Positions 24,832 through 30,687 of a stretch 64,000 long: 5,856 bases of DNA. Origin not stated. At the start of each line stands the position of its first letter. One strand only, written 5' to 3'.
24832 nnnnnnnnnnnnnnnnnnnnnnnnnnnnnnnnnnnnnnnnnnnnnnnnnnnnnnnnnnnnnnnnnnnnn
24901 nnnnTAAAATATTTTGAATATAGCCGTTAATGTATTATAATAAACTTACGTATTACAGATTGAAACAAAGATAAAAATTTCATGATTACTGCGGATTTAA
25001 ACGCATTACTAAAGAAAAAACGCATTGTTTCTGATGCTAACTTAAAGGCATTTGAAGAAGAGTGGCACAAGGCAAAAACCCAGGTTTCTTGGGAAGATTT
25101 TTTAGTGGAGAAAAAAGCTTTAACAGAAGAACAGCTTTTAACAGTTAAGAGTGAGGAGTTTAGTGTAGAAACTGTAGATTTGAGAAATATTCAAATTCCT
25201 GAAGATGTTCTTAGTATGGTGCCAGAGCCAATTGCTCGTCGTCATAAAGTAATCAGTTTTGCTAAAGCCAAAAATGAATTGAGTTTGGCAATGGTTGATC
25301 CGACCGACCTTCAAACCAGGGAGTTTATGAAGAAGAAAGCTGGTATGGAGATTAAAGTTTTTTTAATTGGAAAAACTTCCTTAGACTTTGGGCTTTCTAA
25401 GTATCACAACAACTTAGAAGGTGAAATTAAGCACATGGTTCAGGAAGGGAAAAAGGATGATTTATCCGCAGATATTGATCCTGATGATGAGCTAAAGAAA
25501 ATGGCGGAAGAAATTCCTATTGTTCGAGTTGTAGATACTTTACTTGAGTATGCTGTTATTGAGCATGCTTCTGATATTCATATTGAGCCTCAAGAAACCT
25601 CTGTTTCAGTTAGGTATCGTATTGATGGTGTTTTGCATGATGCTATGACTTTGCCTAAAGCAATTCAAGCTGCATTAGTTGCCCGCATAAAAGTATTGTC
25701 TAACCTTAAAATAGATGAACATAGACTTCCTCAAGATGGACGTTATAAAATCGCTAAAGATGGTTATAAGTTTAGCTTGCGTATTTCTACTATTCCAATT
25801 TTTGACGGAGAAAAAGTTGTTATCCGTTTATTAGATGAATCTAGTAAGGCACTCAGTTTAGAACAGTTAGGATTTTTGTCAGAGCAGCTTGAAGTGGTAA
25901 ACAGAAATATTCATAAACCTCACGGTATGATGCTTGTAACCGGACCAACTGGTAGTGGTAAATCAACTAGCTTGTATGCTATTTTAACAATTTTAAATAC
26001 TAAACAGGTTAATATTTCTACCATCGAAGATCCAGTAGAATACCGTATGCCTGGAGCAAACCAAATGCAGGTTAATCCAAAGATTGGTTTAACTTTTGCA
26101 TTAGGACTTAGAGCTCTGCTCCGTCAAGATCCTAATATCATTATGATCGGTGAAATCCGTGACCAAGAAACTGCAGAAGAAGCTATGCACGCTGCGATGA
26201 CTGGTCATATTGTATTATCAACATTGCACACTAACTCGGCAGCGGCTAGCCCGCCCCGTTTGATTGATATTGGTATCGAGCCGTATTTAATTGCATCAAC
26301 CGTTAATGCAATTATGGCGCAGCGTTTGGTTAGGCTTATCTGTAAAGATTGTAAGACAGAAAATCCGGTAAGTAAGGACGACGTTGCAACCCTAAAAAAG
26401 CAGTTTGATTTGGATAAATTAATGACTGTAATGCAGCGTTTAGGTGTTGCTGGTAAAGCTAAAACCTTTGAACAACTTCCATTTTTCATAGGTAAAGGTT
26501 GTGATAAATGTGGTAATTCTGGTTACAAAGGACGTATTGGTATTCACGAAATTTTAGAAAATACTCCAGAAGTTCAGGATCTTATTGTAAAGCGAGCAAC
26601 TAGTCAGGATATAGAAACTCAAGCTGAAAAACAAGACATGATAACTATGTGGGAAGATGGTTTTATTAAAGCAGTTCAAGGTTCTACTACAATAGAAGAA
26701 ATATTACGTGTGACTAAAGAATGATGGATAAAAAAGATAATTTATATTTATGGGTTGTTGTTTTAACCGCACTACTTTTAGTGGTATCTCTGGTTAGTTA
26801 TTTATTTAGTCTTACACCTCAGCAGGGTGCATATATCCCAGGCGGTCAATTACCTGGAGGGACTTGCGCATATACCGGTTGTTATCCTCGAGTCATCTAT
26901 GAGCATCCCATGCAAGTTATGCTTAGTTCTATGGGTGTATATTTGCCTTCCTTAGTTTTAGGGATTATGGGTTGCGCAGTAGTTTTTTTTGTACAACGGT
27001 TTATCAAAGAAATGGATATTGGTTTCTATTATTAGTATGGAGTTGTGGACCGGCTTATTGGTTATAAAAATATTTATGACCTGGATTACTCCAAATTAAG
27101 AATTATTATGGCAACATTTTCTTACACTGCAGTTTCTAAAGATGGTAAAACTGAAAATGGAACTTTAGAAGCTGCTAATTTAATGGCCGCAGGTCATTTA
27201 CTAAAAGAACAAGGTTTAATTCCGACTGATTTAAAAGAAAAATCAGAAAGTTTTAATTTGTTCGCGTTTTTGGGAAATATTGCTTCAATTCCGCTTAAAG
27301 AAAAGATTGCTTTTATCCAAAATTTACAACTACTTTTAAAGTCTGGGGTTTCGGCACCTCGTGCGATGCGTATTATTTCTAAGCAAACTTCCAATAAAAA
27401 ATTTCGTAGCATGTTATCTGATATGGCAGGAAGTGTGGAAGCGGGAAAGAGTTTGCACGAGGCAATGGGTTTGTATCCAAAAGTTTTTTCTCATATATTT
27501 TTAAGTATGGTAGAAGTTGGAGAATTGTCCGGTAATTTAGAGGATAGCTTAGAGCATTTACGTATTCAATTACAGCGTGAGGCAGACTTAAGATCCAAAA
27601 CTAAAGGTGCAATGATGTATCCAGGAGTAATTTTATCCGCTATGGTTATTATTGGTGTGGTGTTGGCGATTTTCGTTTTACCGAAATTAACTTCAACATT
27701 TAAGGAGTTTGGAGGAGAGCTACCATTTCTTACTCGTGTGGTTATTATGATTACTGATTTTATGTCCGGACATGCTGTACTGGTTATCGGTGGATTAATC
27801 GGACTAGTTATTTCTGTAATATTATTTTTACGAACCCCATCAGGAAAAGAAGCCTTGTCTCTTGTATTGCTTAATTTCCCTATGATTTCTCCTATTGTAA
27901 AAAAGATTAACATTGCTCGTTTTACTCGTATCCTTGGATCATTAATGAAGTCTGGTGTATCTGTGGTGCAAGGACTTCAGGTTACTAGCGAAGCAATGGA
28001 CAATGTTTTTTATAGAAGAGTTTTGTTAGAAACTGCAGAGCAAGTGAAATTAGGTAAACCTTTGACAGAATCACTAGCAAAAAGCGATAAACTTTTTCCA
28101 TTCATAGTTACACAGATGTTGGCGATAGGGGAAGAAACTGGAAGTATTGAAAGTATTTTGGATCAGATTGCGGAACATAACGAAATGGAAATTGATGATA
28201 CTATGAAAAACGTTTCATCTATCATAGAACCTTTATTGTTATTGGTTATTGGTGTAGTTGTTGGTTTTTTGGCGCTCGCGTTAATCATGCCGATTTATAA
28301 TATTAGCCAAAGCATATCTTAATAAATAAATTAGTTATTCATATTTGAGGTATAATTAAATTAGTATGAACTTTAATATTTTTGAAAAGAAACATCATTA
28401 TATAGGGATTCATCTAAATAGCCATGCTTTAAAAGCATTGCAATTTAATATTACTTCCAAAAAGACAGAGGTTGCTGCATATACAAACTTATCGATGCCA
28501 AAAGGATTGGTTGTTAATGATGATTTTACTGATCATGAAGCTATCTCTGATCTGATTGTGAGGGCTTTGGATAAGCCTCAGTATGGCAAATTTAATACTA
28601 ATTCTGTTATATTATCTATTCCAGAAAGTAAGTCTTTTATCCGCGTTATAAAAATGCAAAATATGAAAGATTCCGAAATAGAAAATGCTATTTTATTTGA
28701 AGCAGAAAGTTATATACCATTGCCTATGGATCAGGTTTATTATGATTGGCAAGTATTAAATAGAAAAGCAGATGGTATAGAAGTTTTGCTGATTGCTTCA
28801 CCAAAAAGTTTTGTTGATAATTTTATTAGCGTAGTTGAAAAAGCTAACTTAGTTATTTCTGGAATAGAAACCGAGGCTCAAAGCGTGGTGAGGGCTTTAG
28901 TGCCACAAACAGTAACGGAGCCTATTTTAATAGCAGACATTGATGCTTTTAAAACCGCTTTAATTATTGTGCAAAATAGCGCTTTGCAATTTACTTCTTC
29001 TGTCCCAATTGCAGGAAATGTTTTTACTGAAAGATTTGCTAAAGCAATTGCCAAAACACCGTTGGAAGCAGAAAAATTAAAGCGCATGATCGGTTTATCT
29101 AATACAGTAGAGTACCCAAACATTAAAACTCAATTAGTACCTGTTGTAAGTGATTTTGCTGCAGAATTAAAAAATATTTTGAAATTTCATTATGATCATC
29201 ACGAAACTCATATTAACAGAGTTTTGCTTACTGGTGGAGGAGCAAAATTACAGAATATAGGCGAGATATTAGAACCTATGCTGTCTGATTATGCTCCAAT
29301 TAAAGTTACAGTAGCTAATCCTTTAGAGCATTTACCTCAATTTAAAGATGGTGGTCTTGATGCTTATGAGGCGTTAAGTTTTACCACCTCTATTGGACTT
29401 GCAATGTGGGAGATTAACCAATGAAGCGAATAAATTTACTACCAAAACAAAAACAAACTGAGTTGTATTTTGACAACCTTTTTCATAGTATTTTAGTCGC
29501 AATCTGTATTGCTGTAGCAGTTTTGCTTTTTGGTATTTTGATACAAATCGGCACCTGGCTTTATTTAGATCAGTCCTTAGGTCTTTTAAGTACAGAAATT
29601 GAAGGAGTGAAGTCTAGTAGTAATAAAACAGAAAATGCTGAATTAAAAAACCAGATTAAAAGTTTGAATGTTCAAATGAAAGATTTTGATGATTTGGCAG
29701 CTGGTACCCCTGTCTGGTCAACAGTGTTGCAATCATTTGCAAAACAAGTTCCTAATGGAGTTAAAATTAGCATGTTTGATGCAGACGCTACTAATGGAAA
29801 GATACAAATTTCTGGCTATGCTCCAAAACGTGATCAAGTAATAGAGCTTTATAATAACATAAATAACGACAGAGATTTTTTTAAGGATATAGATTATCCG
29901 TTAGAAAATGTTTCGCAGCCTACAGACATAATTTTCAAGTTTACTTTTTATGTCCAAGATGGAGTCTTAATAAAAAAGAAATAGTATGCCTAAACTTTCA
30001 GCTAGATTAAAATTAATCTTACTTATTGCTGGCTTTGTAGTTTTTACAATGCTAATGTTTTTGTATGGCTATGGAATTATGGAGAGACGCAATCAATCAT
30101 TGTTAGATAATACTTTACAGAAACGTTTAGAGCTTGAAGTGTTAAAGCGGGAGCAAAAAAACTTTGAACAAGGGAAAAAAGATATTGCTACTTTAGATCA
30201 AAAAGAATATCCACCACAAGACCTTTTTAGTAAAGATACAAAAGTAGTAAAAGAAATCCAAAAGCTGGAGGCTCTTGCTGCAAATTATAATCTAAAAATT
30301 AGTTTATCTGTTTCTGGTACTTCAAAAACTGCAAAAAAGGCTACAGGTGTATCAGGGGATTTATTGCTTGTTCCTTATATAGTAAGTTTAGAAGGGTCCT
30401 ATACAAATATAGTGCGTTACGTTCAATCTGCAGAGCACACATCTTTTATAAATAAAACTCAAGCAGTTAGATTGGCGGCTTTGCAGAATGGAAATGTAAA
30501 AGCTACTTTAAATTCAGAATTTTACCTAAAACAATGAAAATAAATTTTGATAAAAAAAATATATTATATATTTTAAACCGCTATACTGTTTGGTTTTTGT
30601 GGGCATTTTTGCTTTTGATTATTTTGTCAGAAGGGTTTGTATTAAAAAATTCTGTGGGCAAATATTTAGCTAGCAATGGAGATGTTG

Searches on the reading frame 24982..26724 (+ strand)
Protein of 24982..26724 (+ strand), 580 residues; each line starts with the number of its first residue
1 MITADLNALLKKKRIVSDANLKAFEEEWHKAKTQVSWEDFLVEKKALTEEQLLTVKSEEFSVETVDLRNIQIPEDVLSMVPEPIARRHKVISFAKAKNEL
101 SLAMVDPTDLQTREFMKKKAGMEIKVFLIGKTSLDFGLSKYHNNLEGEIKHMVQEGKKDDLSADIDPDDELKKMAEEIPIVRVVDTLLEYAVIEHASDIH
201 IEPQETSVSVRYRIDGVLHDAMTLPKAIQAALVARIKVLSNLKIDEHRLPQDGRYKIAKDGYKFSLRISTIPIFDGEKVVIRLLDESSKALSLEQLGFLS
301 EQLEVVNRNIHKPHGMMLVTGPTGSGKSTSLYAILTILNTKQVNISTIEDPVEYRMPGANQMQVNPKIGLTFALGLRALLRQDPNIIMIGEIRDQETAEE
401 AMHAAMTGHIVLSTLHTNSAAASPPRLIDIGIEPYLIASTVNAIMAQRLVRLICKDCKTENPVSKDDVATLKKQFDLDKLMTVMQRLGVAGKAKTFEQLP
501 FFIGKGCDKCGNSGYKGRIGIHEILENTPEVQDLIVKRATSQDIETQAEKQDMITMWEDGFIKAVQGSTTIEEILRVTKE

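Call 4: search_protein_families(library=pfam, proteins=[window:24982-26724:+], max_evalue=0.01)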
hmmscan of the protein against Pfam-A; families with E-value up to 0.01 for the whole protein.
window:24982-26724:+ (580 aa): 9 families
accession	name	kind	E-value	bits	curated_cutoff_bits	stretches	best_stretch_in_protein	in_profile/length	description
PF00437.27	T2SSE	-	1.4e-128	429.1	24.9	1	175-576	3-370/370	Type II/IV secretion system protein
PF05157.20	MshEN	-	2.7e-12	47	23.1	1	60-135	1-77/90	MshEN domain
PF13555.12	AAA_29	-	4.5e-06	26.7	27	1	312-342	20-50/61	P-loop containing region of AAA domain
PF13604.12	AAA_30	-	0.0003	21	27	1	300-342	4-46/191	AAA domain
PF13401.12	AAA_22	-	0.0012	19.6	27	1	313-351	4-38/130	AAA domain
PF13476.12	AAA_23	-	0.0016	19.6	27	1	313-341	18-46/201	AAA domain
PF13191.12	AAA_16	-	0.0031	18.5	32.6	1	301-342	14-52/167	AAA ATPase domain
PF25199.1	nSTAND_NTPase5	-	0.0031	17.8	34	1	292-345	21-73/145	Novel STAND NTPase 5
PF00005.33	ABC_tran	-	0.007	17.4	25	0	316-369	13-62/137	ABC transporter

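Call 11: find_related_loci(query=window:24982-26724:+, collection=genome_contigs, flank=10000)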
Query window:24982-26724:+ (580 aa) in genome_contigs; peptide patterns used: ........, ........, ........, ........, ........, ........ (x = any residue, [..] = any of these).
600 stretches matched a pattern (row limit reached: there are more); 599 encode a relative of the query (tblastn E <= 1e-3); the best 80 are kept; 80 distinct loci.
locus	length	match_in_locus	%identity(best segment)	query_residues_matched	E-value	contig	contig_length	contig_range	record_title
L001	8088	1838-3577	81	1-580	0e+0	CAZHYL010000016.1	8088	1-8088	MAG TPA_asm: uncultured Candidatus Saccharibacteria bacterium isolate binchicken_co347_150 genome assembly, contig: NODE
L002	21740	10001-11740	79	1-580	0e+0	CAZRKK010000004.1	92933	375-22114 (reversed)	MAG TPA_asm: uncultured Candidatus Saccharibacteria bacterium isolate SRP170004_co1_269 genome assembly, contig: NODE_26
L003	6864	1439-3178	78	1-580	0e+0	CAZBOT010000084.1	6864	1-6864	MAG TPA_asm: uncultured Candidatus Saccharibacteria bacterium isolate SRP329715_co1_191 genome assembly, contig: NODE_17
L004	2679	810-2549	67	5-580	0e+0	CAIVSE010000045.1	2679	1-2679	Candidatus Doudnabacteria bacterium isolate MJ-time_bin-3275 genome assembly, contig: bin-3275:45/93, whole genome shotg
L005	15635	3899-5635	68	6-580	0e+0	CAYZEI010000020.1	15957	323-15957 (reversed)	MAG TPA_asm: uncultured Candidatus Saccharibacteria bacterium isolate SRP278252_co1_767 genome assembly, contig: NODE_63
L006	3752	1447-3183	67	6-580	0e+0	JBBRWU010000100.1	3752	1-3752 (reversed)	MAG: Candidatus Doudnabacteria bacterium isolate La4_metabat2.076 La4_metabat2.076_K_785589_L_3752_cov_14.4938, whole ge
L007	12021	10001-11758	67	1-580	0e+0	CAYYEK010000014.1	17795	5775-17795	MAG TPA_asm: uncultured Candidatus Saccharibacteria bacterium isolate SRP192515_co1_7 genome assembly, contig: NODE_2999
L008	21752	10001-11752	65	1-580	0e+0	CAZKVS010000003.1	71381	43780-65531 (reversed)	MAG TPA_asm: uncultured Candidatus Saccharibacteria bacterium isolate SRP286056_co2_73 genome assembly, contig: NODE_362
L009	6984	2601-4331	62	5-580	0e+0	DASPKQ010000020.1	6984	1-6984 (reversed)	MAG TPA_asm: Verrucomicrobiia bacterium isolate SMAG_U12040 k141_1577950, whole genome shotgun sequence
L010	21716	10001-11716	61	8-580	0e+0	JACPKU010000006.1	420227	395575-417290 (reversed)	MAG: Candidatus Doudnabacteria bacterium isolate NC_groundwater_503_Ag_S-0.1um_46_13 S35_SO-1_scaffold_521492, whole gen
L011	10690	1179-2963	60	5-580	0e+0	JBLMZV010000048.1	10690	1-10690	MAG: Candidatus Saccharibacteria bacterium isolate MAG194 PRJNA951521_bin51_renamed_47, whole genome shotgun sequence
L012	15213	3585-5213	64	40-580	0e+0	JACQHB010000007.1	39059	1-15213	MAG: Candidatus Doudnabacteria bacterium isolate NC_groundwater_1088_Ag_S2p5_45_84 S_2p5_S6_coassembly_k141_1531210, who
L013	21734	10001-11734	60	1-580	0e+0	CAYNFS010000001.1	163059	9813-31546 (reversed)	MAG TPA_asm: uncultured Candidatus Saccharibacteria bacterium isolate binchicken_co38_1306 genome assembly, contig: NODE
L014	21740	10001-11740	59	1-580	0e+0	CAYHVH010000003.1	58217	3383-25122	MAG TPA_asm: uncultured Candidatus Saccharibacteria bacterium isolate ERP119705_co17_1026 genome assembly, contig: NODE_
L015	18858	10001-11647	61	34-580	0e+0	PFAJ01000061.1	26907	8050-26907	MAG: Candidatus Doudnabacteria bacterium CG10_big_fil_rev_8_21_14_0_10_41_10 CG10_8_21_14_0.10_scaffold_1340_c, whole ge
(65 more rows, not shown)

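Call 12: find_encoding_contigs(protein=window:24982-26724:+, flank=10000, max_places=6)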
Protein window:24982-26724:+ (580 aa): 1 contig read that carries it; 1 place shown.
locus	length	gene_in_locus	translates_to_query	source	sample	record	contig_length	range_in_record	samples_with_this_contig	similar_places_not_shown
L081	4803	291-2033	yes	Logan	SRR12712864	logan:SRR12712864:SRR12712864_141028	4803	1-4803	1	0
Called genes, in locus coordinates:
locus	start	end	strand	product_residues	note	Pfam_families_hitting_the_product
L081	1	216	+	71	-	?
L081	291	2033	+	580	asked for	PF05157:MshEN, PF00437:T2SSE, PF13555:AAA_29 (weak)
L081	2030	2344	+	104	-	-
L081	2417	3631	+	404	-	PF28597:T2SSF_N, PF00482:T2SSF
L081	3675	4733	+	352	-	PF11104:PilM_2, PF14450:FtsA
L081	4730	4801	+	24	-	?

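Call 48: search_protein_families(library=ncbifam, proteins=[window:24982-26721:+], max_evalue=0.001)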
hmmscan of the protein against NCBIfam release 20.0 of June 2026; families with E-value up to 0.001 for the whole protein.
window:24982-26721:+ (580 aa): 18 families
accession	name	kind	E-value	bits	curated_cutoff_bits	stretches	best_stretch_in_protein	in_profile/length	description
TIGR02538.1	type_IV_pilB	equivalog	8.2e-171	569.4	675.65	1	6-579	2-563/564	type IV-A pilus assembly ATPase PilB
TIGR02533.1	type_II_gspE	equivalog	1.5e-165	551.6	630.25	1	80-578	4-486/486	type II secretion system ATPase GspE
NF053534.1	T4PilAsmATPsTfpB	equivalog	1.5e-134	449.6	850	1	13-578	27-582/584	type IV pilus assembly ATPase TfpB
NF007755.0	PRK10436.1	equivalog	9.4e-133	443.3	617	1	84-578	13-459/465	type II secretion system protein GspE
NF041000.1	ATPase_ComGA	equivalog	8.6e-78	261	300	1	186-451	2-266/267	competence type IV pilus ATPase ComGA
TIGR01420.1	pilT_fam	subfamily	2.5e-51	174.9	319.1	1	185-491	3-312/343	PilT/PilU family type 4a pilus ATPase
TIGR02525.1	plasmid_TraJ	equivalog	4.1e-25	88.5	368.3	1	310-429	145-271/372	plasmid transfer ATPase TraJ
TIGR02524.1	dot_icm_DotB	equivalog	1.5e-19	70.5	463.3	1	184-449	6-278/358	Dot/Icm type IV secretion system ATPase DotB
NF058587.1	archaellum_moto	equivalog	1.3e-15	57.2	550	1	317-420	278-386/527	archaellum flagellar ATPase motor FlaI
TIGR03819.1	heli_sec_ATPase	hypoth_equivalog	7.1e-15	55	373.15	1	230-447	97-317/340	TadA family conjugal transfer-associated ATPase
NF010469.0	PRK13894.1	subfamily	8.6e-13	48.3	508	1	300-427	136-264/320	conjugal transfer ATPase TrbB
TIGR02782.1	TrbB_P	equivalog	2.9e-12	46.5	304.55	1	302-430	125-255/303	P-type conjugative transfer ATPase TrbB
TIGR02788.1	VirB11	equivalog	2e-09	36.9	249.95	1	316-428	146-263/308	P-type DNA transfer ATPase VirB11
NF053672.1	bindosome_BasE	exception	5.9e-09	35.2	1000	1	296-419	252-380/512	bindosome assembly system ATPase subunit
NF010407.0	PRK13833.1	subfamily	3.4e-08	33.3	499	1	300-430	131-262/323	conjugal transfer protein TrbB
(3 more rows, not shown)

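Call 55: search_protein_families(library=pfam, proteins=[L002:8031-8423:+, L002:8607-9374:+], max_evalue=0.1)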
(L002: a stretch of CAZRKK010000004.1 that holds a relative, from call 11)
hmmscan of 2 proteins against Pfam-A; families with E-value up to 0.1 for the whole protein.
L002:8031-8423:+ (130 aa): 1 family
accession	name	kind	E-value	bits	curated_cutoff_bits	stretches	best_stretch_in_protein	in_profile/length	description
PF02452.23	PemK_toxin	-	2.9e-08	34.3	23.1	1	28-118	3-99/109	PemK-like, MazF-like toxin of type II toxin-antitoxin system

L002:8607-9374:+ (255 aa): 1 family
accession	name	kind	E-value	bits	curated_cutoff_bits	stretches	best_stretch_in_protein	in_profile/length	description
PF14076.12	DUF4258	-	2.4e-06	28.2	25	1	125-189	1-71/71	Domain of unknown function (DUF4258)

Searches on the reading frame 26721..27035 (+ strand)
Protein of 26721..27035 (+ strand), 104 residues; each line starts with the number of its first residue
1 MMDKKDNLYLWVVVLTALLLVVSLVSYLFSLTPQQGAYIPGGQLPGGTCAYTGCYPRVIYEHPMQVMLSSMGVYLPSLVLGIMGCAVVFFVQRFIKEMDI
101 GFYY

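Call 4: search_protein_families(library=pfam, proteins=[window:26721-27035:+], max_evalue=0.01)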
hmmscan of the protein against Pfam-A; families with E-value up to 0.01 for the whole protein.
window:26721-27035:+ (104 aa): 0 families

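Call 47: search_protein_families(library=pfam, proteins=[window:26721-27032:+], max_evalue=5)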
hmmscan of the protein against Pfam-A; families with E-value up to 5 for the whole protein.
window:26721-27032:+ (104 aa): 1 family
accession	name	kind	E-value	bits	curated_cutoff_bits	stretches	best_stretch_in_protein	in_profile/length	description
PF20990.2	DUF2207_C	-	0.044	13.9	33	1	8-96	138-190/247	Predicted membrane protein (DUF2207) C-terminal domain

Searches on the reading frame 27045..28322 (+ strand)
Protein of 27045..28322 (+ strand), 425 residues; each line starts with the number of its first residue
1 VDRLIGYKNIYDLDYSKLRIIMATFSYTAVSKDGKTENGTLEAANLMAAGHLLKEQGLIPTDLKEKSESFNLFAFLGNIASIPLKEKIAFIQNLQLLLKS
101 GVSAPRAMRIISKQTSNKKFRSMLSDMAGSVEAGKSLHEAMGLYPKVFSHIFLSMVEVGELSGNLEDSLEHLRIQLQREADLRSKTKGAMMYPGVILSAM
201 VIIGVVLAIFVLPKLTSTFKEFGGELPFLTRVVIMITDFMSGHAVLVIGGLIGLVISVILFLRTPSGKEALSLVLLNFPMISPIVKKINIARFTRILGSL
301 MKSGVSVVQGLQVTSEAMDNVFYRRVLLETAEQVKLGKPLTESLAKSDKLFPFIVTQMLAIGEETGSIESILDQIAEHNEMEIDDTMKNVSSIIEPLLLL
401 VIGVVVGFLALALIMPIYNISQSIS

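Call 4: search_protein_families(library=pfam, proteins=[window:27045-28322:+], max_evalue=0.01)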
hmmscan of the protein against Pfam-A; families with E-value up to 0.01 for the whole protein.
window:27045-28322:+ (425 aa): 2 families
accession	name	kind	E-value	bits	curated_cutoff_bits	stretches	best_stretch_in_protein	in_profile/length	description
PF00482.28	T2SSF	-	4.6e-52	175.7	25.2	2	293-416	1-125/125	Type II secretion system (T2SS), protein F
PF07331.16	TctB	-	0.0067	17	29.1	0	186-263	26-104/137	Tripartite tricarboxylate transporter TctB family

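Call 48: search_protein_families(library=ncbifam, proteins=[window:27045-28319:+], max_evalue=0.001)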
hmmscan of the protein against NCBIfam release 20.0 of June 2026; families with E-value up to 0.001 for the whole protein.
window:27045-28319:+ (425 aa): 6 families
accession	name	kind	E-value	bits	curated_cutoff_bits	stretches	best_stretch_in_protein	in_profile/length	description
TIGR02120.1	GspF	equivalog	1.1e-90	304.8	424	1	25-424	1-401/401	type II secretion system inner membrane protein GspF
NF052606.1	T4PiliAsmPilCMyx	equivalog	3.7e-80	269.8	700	1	22-424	19-418/419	type IV pilus assembly protein PilC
NF052607.1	T4PiliAsmPilCThrm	equivalog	6.1e-80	269.3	700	1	22-424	1-404/406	type IV pilus assembly protein PilC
NF007861.0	PRK10573.1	equivalog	2.7e-76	257.2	401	1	25-424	7-398/401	protein transport protein HofC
NF047826.1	T3SSXpsF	equivalog_domain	5.8e-59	199.9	650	1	22-424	1-404/405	type II secretion system protein XpsF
NF041012.2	T4P_ComGB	equivalog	4.5e-40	138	240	1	85-420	1-330/332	competence type IV pilus assembly protein ComGB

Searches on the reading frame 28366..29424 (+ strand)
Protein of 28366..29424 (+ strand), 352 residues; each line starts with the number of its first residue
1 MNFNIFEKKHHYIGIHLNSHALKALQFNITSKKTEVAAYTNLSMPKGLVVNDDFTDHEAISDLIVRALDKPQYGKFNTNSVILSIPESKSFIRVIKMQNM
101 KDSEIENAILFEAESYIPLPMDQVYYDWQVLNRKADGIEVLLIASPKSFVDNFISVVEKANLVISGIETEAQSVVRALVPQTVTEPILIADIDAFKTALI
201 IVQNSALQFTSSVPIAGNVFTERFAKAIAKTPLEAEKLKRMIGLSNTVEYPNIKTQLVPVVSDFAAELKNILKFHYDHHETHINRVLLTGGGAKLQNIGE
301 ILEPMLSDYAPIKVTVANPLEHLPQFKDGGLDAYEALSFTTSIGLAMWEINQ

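Call 4: search_protein_families(library=pfam, proteins=[window:28366-29424:+], max_evalue=0.01)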
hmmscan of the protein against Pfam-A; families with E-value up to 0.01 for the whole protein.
window:28366-29424:+ (352 aa): 3 families
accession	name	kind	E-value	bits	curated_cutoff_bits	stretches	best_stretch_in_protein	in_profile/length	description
PF11104.14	PilM_2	-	2.9e-39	135.4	27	1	14-347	1-337/340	Type IV pilus assembly protein PilM;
PF14450.12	FtsA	-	2.9e-08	34.5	31.8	1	191-320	4-113/127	Cell division protein FtsA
PF06723.19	MreB_Mbl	-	0.0054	16.1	27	0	248-318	237-305/327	MreB/Mbl protein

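Call 48: search_protein_families(library=ncbifam, proteins=[window:28366-29421:+], max_evalue=0.001)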
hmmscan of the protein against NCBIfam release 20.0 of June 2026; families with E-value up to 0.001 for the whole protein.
window:28366-29421:+ (352 aa): 4 families
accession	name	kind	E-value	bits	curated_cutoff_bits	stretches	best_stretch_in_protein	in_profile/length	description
TIGR01175.1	pilM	subfamily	3e-45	154.7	133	1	9-348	2-346/348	type IV pilus assembly protein PilM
NF045709.1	Amuc_1101_fam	equivalog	5.5e-26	91.5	650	1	74-323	65-321/608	Amuc_1101 family PilM-like pilus complex protein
TIGR01174.1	ftsA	equivalog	1.4e-11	44.1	175.85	1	139-345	149-368/371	cell division protein FtsA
NF007009.0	PRK09472.1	equivalog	0.0001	21.5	409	1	139-243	157-262/420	cell division protein FtsA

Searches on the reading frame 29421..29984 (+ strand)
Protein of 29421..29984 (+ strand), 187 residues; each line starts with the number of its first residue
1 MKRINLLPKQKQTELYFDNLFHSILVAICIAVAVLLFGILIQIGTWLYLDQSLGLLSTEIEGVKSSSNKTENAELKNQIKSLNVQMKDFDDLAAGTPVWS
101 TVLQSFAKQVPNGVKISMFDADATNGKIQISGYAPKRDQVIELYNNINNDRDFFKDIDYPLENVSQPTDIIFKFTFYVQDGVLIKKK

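Call 4: search_protein_families(library=pfam, proteins=[window:29421-29984:+], max_evalue=0.01)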
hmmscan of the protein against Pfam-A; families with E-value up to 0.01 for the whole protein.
window:29421-29984:+ (187 aa): 2 families
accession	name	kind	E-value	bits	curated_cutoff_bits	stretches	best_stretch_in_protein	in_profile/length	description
PF05137.18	PilN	-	1.1e-05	25.8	22.8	1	102-156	2-53/78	Fimbrial assembly protein (PilN)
PF15108.11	TMEM37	-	0.0014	19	31.7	1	8-86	6-83/182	Voltage-dependent calcium channel gamma-like subunit protein family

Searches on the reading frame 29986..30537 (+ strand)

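Call 4: search_protein_families(library=pfam, proteins=[window:29986-30537:+], max_evalue=0.01)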
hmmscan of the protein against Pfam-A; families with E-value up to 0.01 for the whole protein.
window:29986-30537:+ (183 aa): 0 families

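Call 47: search_protein_families(library=pfam, proteins=[window:29986-30534:+], max_evalue=5)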
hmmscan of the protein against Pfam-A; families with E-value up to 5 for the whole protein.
window:29986-30534:+ (183 aa): 2 families
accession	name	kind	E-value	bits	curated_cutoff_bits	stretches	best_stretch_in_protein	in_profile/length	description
PF24432.1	DUF7555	-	0.041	14.4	28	1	15-87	40-113/133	Family of unknown function (DUF7555)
PF22952.2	KH_11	-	0.13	13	24.6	0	45-72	52-79/85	Eukaryotic type KH-domain (KH-domain type I)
